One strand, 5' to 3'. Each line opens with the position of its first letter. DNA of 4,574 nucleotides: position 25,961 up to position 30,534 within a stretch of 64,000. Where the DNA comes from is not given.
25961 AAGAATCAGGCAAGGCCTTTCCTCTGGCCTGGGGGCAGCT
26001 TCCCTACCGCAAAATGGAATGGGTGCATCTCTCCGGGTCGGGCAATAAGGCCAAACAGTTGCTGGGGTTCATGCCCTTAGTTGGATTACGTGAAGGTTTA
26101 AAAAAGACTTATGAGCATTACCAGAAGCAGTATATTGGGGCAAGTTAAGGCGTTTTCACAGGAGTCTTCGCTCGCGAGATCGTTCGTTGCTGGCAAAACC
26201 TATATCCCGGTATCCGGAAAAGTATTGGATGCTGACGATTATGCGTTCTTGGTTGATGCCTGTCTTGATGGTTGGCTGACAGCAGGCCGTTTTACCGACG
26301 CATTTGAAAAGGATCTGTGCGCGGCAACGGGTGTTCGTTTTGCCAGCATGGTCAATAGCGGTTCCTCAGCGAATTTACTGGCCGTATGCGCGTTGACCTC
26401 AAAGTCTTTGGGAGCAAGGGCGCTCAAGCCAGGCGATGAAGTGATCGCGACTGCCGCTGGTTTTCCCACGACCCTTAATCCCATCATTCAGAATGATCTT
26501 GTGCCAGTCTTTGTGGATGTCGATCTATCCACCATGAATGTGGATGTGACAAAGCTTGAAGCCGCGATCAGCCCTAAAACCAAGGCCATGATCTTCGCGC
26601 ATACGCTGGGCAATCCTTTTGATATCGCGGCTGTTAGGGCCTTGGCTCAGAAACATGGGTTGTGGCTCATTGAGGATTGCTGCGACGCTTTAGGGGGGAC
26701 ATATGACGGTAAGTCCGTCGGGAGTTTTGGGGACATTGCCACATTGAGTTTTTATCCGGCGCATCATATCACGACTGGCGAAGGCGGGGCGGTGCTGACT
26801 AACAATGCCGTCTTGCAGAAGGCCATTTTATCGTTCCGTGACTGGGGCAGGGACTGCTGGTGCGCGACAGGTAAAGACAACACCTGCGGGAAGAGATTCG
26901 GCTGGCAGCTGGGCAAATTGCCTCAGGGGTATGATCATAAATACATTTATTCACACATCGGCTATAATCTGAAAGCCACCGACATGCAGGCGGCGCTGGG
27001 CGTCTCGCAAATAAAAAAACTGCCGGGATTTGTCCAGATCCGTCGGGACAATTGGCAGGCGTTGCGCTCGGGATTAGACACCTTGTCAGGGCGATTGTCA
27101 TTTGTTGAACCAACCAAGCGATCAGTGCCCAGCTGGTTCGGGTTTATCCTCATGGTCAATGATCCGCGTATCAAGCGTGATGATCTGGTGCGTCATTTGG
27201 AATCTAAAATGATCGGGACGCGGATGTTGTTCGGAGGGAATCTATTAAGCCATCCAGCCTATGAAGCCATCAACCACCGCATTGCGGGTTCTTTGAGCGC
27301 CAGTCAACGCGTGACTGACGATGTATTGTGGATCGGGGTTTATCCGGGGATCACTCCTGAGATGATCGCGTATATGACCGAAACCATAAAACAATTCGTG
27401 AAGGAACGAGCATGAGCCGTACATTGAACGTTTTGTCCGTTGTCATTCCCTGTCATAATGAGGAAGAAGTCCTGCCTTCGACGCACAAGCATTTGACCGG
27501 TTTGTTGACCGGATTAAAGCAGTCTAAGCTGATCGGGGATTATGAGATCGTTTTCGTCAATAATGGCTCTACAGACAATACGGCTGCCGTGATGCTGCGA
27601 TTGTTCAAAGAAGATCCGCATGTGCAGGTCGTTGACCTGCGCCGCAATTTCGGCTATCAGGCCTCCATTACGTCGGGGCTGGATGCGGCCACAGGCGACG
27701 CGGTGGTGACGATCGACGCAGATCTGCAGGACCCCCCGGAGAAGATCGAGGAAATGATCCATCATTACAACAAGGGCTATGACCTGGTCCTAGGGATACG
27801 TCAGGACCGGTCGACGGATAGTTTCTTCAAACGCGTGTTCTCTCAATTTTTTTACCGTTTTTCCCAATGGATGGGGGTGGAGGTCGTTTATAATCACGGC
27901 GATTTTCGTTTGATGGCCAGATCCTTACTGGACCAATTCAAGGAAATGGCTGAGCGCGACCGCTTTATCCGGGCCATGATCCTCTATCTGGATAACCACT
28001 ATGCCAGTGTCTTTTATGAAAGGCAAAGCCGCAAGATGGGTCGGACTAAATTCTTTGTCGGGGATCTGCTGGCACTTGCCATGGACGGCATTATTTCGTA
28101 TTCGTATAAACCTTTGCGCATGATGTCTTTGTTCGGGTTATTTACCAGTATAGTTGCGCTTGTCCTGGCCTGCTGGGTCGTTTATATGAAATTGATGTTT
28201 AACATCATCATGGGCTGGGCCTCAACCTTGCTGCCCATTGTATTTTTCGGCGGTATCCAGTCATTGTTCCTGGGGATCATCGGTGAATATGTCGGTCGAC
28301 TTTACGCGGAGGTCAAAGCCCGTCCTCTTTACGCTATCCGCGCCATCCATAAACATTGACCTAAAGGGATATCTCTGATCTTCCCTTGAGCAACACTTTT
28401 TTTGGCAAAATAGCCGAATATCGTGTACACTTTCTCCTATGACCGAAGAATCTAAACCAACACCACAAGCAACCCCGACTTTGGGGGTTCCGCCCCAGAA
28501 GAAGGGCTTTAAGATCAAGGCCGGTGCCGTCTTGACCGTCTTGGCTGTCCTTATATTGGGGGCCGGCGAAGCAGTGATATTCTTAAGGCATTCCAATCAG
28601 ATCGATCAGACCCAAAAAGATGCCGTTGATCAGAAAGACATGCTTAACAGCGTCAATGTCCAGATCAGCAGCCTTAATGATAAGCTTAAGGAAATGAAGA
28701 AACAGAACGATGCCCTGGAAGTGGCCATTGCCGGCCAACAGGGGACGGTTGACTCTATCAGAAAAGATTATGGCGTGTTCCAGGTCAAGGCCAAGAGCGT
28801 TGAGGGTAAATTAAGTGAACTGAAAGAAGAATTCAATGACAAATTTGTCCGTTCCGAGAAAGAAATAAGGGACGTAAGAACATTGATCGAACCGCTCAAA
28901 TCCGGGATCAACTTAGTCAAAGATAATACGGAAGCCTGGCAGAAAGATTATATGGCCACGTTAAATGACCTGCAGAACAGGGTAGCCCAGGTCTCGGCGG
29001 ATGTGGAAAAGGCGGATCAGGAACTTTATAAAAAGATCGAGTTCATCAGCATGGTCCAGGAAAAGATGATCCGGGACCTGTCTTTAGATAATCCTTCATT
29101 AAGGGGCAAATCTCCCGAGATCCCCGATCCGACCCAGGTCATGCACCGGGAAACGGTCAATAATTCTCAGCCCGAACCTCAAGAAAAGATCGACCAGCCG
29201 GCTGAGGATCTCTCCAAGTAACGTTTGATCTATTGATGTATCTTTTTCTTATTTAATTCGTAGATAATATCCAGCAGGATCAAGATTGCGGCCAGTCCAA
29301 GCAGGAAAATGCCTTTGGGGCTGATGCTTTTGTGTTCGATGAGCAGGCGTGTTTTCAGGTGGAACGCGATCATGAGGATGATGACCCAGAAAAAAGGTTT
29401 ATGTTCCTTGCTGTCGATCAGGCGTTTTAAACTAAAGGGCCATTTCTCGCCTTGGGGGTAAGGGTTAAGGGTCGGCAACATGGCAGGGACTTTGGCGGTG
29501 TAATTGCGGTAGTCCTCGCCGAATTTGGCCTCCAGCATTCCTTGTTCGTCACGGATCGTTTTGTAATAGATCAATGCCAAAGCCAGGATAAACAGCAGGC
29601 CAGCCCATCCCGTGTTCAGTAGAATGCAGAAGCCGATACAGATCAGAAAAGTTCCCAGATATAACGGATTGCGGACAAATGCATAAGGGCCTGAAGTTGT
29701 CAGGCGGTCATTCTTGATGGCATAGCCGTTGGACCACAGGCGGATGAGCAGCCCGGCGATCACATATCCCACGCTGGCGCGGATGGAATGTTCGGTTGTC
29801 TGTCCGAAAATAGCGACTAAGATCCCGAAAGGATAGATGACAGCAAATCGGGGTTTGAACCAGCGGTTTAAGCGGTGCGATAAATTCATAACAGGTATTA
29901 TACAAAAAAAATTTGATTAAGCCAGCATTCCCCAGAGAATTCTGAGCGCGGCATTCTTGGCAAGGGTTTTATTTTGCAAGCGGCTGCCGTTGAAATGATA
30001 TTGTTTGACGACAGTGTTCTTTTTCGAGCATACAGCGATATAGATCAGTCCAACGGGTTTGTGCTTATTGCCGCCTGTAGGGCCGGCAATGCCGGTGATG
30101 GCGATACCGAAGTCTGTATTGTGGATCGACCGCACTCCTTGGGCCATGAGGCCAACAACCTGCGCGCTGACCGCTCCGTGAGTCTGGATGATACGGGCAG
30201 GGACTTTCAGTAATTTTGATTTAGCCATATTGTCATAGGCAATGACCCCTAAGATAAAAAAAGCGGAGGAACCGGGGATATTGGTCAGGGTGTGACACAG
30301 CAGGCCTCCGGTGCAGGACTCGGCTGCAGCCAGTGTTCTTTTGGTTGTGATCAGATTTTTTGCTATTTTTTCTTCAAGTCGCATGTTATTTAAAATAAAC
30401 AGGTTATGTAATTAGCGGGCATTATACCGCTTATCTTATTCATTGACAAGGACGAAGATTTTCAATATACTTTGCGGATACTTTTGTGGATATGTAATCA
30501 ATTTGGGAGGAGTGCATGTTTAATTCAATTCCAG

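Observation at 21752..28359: CDP-3,6-dideoxyhexose glycan locus: divergent B12-radical-SAM enzyme, lipid-carrier GT2, and no E3 reductase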

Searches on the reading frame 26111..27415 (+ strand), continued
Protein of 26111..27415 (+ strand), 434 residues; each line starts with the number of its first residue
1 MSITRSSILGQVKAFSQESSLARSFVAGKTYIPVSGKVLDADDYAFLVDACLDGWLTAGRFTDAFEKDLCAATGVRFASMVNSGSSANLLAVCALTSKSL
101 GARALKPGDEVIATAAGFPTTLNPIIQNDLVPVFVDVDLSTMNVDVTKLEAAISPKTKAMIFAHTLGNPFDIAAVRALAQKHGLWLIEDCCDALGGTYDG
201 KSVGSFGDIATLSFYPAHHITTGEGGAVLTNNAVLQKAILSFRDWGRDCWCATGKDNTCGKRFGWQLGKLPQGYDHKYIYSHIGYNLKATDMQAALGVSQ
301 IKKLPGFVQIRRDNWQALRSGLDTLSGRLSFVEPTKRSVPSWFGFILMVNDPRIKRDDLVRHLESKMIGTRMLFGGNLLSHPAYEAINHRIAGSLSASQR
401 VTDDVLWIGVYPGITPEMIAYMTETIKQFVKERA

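Call 46: get_annotated_region(hit=H78, flank=10000)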
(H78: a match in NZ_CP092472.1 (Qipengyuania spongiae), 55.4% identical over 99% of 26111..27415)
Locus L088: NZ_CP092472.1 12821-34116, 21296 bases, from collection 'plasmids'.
description: Qipengyuania spongiae strain PHS-Z21 plasmid unnamed map unlocalized
organism: Qipengyuania spongiae (NCBI taxid 2909673)
taxonomy: Bacteria; Pseudomonadota; Alphaproteobacteria; Sphingomonadales; Erythrobacteraceae; Qipengyuania; Qipengyuania spongiae
host: -; source: sponge,mixed culture; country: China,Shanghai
typing (MOB-suite, as given by PLSDB): non-mobilizable
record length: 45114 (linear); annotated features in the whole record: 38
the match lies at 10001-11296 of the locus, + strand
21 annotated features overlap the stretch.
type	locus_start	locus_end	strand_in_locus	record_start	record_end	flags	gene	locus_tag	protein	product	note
CDS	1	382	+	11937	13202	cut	-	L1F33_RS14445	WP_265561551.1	sugar transferase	-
CDS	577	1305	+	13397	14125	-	-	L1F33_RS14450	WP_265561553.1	hypothetical protein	-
CDS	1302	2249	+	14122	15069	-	-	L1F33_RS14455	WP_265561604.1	glycosyltransferase family 2 protein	-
CDS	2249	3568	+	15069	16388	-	-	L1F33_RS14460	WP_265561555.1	hypothetical protein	-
CDS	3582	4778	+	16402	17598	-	-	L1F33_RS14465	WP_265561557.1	glycosyltransferase family 4 protein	-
CDS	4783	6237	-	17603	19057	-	-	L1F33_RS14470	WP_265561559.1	right-handed parallel beta-helix repeat-containing protein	-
CDS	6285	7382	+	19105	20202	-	-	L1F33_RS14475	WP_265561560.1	glycosyltransferase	-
CDS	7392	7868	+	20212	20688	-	-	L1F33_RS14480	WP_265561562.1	hypothetical protein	-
CDS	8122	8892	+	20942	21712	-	rfbF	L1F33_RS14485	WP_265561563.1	glucose-1-phosphate cytidylyltransferase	GO:0009103 - lipopolysaccharide biosynthetic process [Evidence IEA]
CDS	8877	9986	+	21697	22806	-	rfbG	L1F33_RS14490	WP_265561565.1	CDP-glucose 4,6-dehydratase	GO:0009243 - O antigen biosynthetic process [Evidence IEA]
CDS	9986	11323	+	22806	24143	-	rfbH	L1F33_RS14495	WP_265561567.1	lipopolysaccharide biosynthesis protein RfbH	-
CDS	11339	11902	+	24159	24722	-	rfbC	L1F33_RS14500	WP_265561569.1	dTDP-4-dehydrorhamnose 3,5-epimerase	GO:0019305 - dTDP-rhamnose biosynthetic process [Evidence IEA]; GO:0009243 - O antigen biosynthetic process [Evidence ...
CDS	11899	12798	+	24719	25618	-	-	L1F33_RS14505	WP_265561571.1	NAD(P)-dependent oxidoreductase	-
CDS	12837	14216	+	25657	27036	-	wzx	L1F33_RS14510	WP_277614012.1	O-unit flippase-like protein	-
CDS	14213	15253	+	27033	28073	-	-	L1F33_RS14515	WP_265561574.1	glycosyltransferase family 2 protein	-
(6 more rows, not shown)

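Call 47: get_annotated_region(hit=H112, flank=10000)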
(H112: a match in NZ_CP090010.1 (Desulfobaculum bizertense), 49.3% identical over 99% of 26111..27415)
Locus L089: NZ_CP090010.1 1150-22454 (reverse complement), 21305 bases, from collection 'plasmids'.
description: Desulfobaculum bizertense strain SY-1 plasmid unnamed, complete sequence
organism: Desulfobaculum bizertense (NCBI taxid 376490)
taxonomy: Bacteria; Thermodesulfobacteriota; Desulfovibrionia; Desulfovibrionales; Desulfovibrionaceae; Desulfobaculum; Desulfobaculum bizertense
host: -; source: cell culture,rust layer; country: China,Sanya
typing (MOB-suite, as given by PLSDB): non-mobilizable
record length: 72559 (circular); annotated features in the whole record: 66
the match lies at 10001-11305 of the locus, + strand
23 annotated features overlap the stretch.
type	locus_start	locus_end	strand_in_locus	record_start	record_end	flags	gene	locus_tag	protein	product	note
CDS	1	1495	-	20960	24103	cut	-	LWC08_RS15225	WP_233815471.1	multidrug efflux RND transporter permease subunit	GO:0055085 - transmembrane transport [Evidence IEA]; GO:0042908 - xenobiotic transport [Evidence IEA]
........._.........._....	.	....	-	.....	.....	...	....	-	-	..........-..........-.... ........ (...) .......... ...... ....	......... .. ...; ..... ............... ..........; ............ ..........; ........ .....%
CDS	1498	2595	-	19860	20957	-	-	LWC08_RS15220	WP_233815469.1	efflux RND transporter periplasmic adaptor subunit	GO:0006810 - transport [Evidence IEA]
CDS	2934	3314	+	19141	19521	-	-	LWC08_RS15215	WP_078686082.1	RidA family protein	-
CDS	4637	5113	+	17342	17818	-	-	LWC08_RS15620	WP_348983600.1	hypothetical protein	-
CDS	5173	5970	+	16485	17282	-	-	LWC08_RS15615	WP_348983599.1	L-serine ammonia-lyase, iron-sulfur-dependent, subunit alpha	-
CDS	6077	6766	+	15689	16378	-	-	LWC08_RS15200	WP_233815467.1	PAS domain-containing protein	-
CDS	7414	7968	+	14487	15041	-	-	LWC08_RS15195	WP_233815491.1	recombinase family protein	GO:0006310 - DNA recombination [Evidence IEA]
CDS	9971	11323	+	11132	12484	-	rfbH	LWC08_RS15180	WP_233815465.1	lipopolysaccharide biosynthesis protein RfbH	-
CDS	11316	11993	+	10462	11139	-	-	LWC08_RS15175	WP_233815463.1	transketolase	-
CDS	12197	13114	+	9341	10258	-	-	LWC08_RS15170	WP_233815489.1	transketolase C-terminal domain-containing protein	-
CDS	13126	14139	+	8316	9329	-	-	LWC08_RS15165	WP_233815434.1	hypothetical protein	-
CDS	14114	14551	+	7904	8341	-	-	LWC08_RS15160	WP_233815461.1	glycosyltransferase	-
CDS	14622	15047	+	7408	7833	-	-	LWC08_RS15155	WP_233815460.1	hypothetical protein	-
CDS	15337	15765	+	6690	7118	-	-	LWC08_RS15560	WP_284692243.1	glycosyltransferase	-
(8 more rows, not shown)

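Call 65: find_related_loci(query=window:26111-27412:+, collection=metagenome_contigs, flank=10000)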
Query window:26111-27412:+ (434 aa) in metagenome_contigs; peptide patterns used: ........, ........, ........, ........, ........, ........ (x = any residue, [..] = any of these).
600 stretches matched a pattern (row limit reached: there are more); 594 encode a relative of the query (tblastn E <= 1e-3); the best 80 are kept; 80 distinct loci.
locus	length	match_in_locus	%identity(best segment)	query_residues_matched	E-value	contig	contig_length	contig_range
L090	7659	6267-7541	60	5-428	8e-178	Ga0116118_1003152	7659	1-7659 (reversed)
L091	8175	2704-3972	61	5-426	8e-177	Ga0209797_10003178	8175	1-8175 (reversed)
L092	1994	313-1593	60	5-430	0e+0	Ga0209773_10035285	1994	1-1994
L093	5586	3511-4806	61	2-432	5e-178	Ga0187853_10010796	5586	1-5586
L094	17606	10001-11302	61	2-434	3e-175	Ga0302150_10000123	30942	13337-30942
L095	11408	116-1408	61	5-434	8e-175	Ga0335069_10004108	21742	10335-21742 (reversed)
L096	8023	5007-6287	61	5-430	1e-174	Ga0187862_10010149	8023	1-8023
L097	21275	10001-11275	59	5-428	4e-174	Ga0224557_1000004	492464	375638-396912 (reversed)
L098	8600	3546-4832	60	5-432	7e-174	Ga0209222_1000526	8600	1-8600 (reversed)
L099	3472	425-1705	61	5-430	0e+0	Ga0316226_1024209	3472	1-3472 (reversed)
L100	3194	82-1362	61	5-430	0e+0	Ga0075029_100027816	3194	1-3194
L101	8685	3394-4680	61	5-432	2e-173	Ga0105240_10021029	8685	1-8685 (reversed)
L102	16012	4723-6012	59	5-433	1e-172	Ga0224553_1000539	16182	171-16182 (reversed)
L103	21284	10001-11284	60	5-431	2e-172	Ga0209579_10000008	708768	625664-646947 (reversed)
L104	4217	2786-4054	59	5-426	7e-178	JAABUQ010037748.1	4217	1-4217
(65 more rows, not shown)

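Call 76: list_cluster_members(proteins=[P0001, window:26111-27412:+, window:27412-28356:+, window:12496-14598:+])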
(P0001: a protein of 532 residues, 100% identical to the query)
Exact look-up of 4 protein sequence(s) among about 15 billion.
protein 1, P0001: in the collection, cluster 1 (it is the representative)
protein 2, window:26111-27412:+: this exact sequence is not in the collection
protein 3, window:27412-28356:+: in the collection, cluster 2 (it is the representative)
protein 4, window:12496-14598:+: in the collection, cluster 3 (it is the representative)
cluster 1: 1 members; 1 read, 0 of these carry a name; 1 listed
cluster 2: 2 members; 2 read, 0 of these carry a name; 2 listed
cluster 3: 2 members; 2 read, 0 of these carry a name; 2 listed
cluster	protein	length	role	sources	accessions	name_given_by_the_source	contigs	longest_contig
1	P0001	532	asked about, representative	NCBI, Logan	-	-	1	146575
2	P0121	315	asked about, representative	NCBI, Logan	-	-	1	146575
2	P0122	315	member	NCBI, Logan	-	-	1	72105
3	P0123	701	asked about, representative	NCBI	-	-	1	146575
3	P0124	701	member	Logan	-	-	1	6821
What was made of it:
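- Tried and rejected: Exact-sequence cluster look-ups gave no organism names (call 76).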

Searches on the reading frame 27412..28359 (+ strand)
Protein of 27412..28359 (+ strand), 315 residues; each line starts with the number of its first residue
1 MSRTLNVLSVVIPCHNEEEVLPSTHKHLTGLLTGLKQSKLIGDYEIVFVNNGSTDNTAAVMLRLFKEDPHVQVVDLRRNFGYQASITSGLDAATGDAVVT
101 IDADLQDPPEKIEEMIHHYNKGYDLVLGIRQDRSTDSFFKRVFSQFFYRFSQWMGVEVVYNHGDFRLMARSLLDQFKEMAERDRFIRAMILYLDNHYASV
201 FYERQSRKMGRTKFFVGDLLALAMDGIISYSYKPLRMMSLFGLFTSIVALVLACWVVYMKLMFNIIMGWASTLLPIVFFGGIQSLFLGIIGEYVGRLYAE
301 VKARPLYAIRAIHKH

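Call 3: search_protein_families(library=pfam, proteins=[window:27412-28359:+])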
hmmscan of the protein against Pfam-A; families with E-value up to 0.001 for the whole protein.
window:27412-28359:+ (315 aa): 4 families
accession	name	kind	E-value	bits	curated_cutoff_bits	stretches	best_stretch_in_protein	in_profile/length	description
PF00535.33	Glycos_transf_2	-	4.6e-34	118.2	23.3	1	9-174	1-165/168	Glycosyl transferase family 2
PF10111.15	Glyco_tranf_2_2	-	2.9e-05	24.1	27.3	1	9-116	1-103/276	Glycosyltransferase like family 2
PF13641.12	Glyco_tranf_2_3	-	6.2e-05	23.6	27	1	8-176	3-174/230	Glycosyltransferase like family 2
PF13506.12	Glyco_transf_21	-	0.00016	21.7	21.7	1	86-179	22-120/174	Glycosyl transferase family 21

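Call 4: search_protein_families(library=ncbifam, proteins=[window:27412-28359:+])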
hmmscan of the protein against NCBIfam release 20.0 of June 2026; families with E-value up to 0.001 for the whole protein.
window:27412-28359:+ (315 aa): 18 families
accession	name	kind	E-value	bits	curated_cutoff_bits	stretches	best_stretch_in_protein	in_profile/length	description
NF047588.1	GlcsyltransPgfSStrep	equivalog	2.7e-73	246.9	500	1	8-310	3-303/308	glycosyltransferase PgfS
NF007986.1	PRK10714.1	equivalog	1.7e-49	168.6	529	1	4-312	4-311/316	undecaprenyl-phosphate 4-deoxy-4-formamido-L-arabinose transferase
TIGR03937.1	PgaC_IcaA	equivalog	3.5e-16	59.2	422.3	1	5-119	44-150/407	poly-beta-1,6-N-acetyl-D-glucosamine synthase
NF041875.1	EPS_EpsD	equivalog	4.8e-12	45.9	370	1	8-128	1-114/325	exopolysaccharide biosynthesis glycosyltransferase EpsD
NF007482.0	PRK10073.1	equivalog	7.1e-11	41.7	423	1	3-113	3-104/334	glycosyltransferase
NF047683.1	TeichurnBiosyTuaG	equivalog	8.3e-08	32.2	400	1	1-120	1-112/252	teichuronic acid biosynthesis protein TuaG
TIGR04283.1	glyco_like_mftF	equivalog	9.7e-08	31.9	182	1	8-152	1-130/221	TIGR04283 family arsenosugar biosynthesis glycosyltransferase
TIGR04242.1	nodulat_NodC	equivalog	3.4e-07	29.6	550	1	6-112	48-149/395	chitooligosaccharide synthase NodC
NF050050.1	ProtGlycPglI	equivalog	7e-07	28.9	500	1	7-128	3-117/306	GalNAc(5)-diNAcBac-PP-undecaprenol beta-1,3-glucosyltransferase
TIGR03965.1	mycofact_glyco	equivalog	7.3e-07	28.4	280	1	8-120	76-180/467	mycofactocin biosynthesis glycosyltransferase MftF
NF041391.1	DPhHxTase_Halo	equivalog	8.9e-07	28.1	375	1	43-137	24-111/213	dolichyl-phosphate hexose transferase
NF041394.1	GtaseAglG_Halo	equivalog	9e-07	28.5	440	1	42-122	31-110/304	glucosyl-dolichyl phosphate glucuronosyltransferase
NF010496.0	PRK13915.1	equivalog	2.1e-06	27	262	1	7-111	32-133/307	glucosyl-3-phosphoglycerate synthase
NF058614.1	PPMAGASynPpgS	equivalog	4.4e-06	26.3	370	1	10-135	4-118/226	polyprenyl-phospho-N-acetylgalactosaminyl synthase PpgS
TIGR04182.1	glyco_TIGR04182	equivalog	4e-05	23.1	325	0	10-141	4-120/293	S-layer glycoprotein N-glycosyltransferase AglJ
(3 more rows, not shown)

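Call 36: search_solved_structures(query=window:27412-28359:+, max_evalue=1e-10)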
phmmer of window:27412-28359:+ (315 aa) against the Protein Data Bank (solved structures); distinct sequences matched with E-value up to 1e-10: 7.
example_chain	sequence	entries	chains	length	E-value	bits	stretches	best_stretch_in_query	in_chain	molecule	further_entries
5ekp_C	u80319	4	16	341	5.5e-67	229.5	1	7-310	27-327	Uncharacterized glycosyltransferase sll0501 | Glycosyltransferase sll0501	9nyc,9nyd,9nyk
9nye_A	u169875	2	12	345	5.7e-67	229.5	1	7-310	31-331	Glycosyltransferase sll0501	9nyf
5eke_A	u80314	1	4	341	7.3e-67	229.1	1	7-310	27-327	Uncharacterized glycosyltransferase sll0501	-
9hwj_A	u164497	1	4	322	2.5e-45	158.4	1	7-312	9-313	Undecaprenyl-phosphate 4-deoxy-4-formamido-L-arabinose transferase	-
9bhc_C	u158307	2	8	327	8.1e-41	143.6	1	6-311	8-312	Undecaprenyl-phosphate 4-deoxy-4-formamido-L-arabinose transferase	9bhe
8vxh_A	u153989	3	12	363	1.2e-40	143.1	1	6-311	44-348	Undecaprenyl-phosphate 4-deoxy-4-formamido-L-arabinose transferase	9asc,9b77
5mlz_A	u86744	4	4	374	2.2e-11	46.9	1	8-132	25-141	Dolichol monophosphate mannose synthase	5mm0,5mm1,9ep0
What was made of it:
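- Closest known: GtrB / ArnC / CsbB three-component glycosylation. Same: The GT2 matches GtrB (5EKP) and ArnC over its full length, including the two C-terminal TM helices (call 36).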

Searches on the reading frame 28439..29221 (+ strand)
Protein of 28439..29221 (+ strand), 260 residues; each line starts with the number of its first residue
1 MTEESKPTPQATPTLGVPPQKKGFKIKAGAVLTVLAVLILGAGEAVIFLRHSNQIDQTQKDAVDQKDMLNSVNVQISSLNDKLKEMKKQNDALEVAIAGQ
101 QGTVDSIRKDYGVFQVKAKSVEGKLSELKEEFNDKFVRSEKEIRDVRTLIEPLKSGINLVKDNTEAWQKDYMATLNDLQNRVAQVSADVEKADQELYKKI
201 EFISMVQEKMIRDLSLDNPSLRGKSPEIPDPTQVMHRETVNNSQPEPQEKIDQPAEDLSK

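Call 3: search_protein_families(library=pfam, proteins=[window:28439-29221:+])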
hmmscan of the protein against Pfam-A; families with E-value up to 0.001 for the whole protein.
window:28439-29221:+ (260 aa): 1 family
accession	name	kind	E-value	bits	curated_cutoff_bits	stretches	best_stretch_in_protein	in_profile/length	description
PF00038.26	Filament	-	0.00028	21.1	40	0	53-133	203-280/313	Intermediate filament protein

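Call 4: search_protein_families(library=ncbifam, proteins=[window:28439-29221:+])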
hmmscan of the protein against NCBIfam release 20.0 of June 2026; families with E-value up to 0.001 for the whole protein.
window:28439-29221:+ (260 aa): 6 families
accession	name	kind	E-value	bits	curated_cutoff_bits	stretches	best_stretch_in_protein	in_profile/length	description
TIGR02168.1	SMC_prok_B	equivalog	1.2e-06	26.6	567.35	1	52-198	741-886/1181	chromosome segregation protein SMC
TIGR04523.1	Mplasa_alph_rch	subfamily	1.3e-06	26.7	270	1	52-254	369-573/745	helix-rich protein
NF045487.1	ASRP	equivalog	4.5e-06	25.6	300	1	53-203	135-272/593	archaea-specific SMC-related protein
TIGR02169.1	SMC_prok_A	equivalog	1.2e-05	23.3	729.4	1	53-210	330-486/1165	chromosome segregation protein SMC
NF002244.0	PRK01156.1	equivalog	0.00012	20.3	847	1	51-230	347-533/895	DNA double-strand break repair ATPase Rad50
NF041066.2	DpdI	equivalog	0.0003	20.8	150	1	48-184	9-138/239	protein DpdI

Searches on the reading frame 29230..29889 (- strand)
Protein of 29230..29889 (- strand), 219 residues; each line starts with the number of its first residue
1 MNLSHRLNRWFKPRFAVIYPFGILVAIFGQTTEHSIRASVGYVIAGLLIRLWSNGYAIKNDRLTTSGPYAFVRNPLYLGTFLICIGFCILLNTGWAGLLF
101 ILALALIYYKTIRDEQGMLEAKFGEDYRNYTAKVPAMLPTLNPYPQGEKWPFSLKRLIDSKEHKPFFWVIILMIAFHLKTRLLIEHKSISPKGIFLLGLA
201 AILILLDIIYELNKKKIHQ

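Call 3: search_protein_families(library=pfam, proteins=[window:29230-29889:-])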
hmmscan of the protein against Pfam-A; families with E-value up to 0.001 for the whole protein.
window:29230-29889:- (219 aa): 3 families
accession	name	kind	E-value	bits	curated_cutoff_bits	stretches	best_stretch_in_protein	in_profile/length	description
PF04191.18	PEMT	-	1.5e-10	41.8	25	1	22-125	6-104/105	Phospholipid methyltransferase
PF04140.19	ICMT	-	3.7e-07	30.9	24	1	58-119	30-93/95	Isoprenylcysteine carboxyl methyltransferase (ICMT) family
PF01222.22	ERG4_ERG24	-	0.00018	20.8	27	1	61-135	349-424/432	Ergosterol biosynthesis ERG4/ERG24 family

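Call 4: search_protein_families(library=ncbifam, proteins=[window:29230-29889:-])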
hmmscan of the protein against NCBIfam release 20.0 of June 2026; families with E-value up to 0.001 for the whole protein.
window:29230-29889:- (219 aa): 3 families
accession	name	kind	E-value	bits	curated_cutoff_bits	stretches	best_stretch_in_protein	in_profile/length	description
TIGR04571.1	LmtA_Leptospira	exception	1.6e-17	64.1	325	1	61-186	86-209/252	lipid A Kdo2 1-phosphate O-methyltransferase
NF040696.1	isopcys_mtase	equivalog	1.8e-16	60.6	160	1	48-140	96-189/190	protein-S-isoprenylcysteine O-methyltransferase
NF045656.1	MeththiolMtaseMddA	equivalog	1.1e-05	24.9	270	1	58-139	160-238/238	methanethiol S-methyltransferase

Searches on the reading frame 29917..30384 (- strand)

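Call 8: search_protein_families(library=pfam, proteins=[window:29917-30384:-], max_evalue=0.00001)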
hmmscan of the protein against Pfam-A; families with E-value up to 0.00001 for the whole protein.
window:29917-30384:- (155 aa): 1 family
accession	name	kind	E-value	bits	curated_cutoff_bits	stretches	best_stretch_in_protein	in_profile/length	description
PF02464.23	CinA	-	1.3e-54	184.5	23.5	1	3-151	4-152/155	Competence-damaged protein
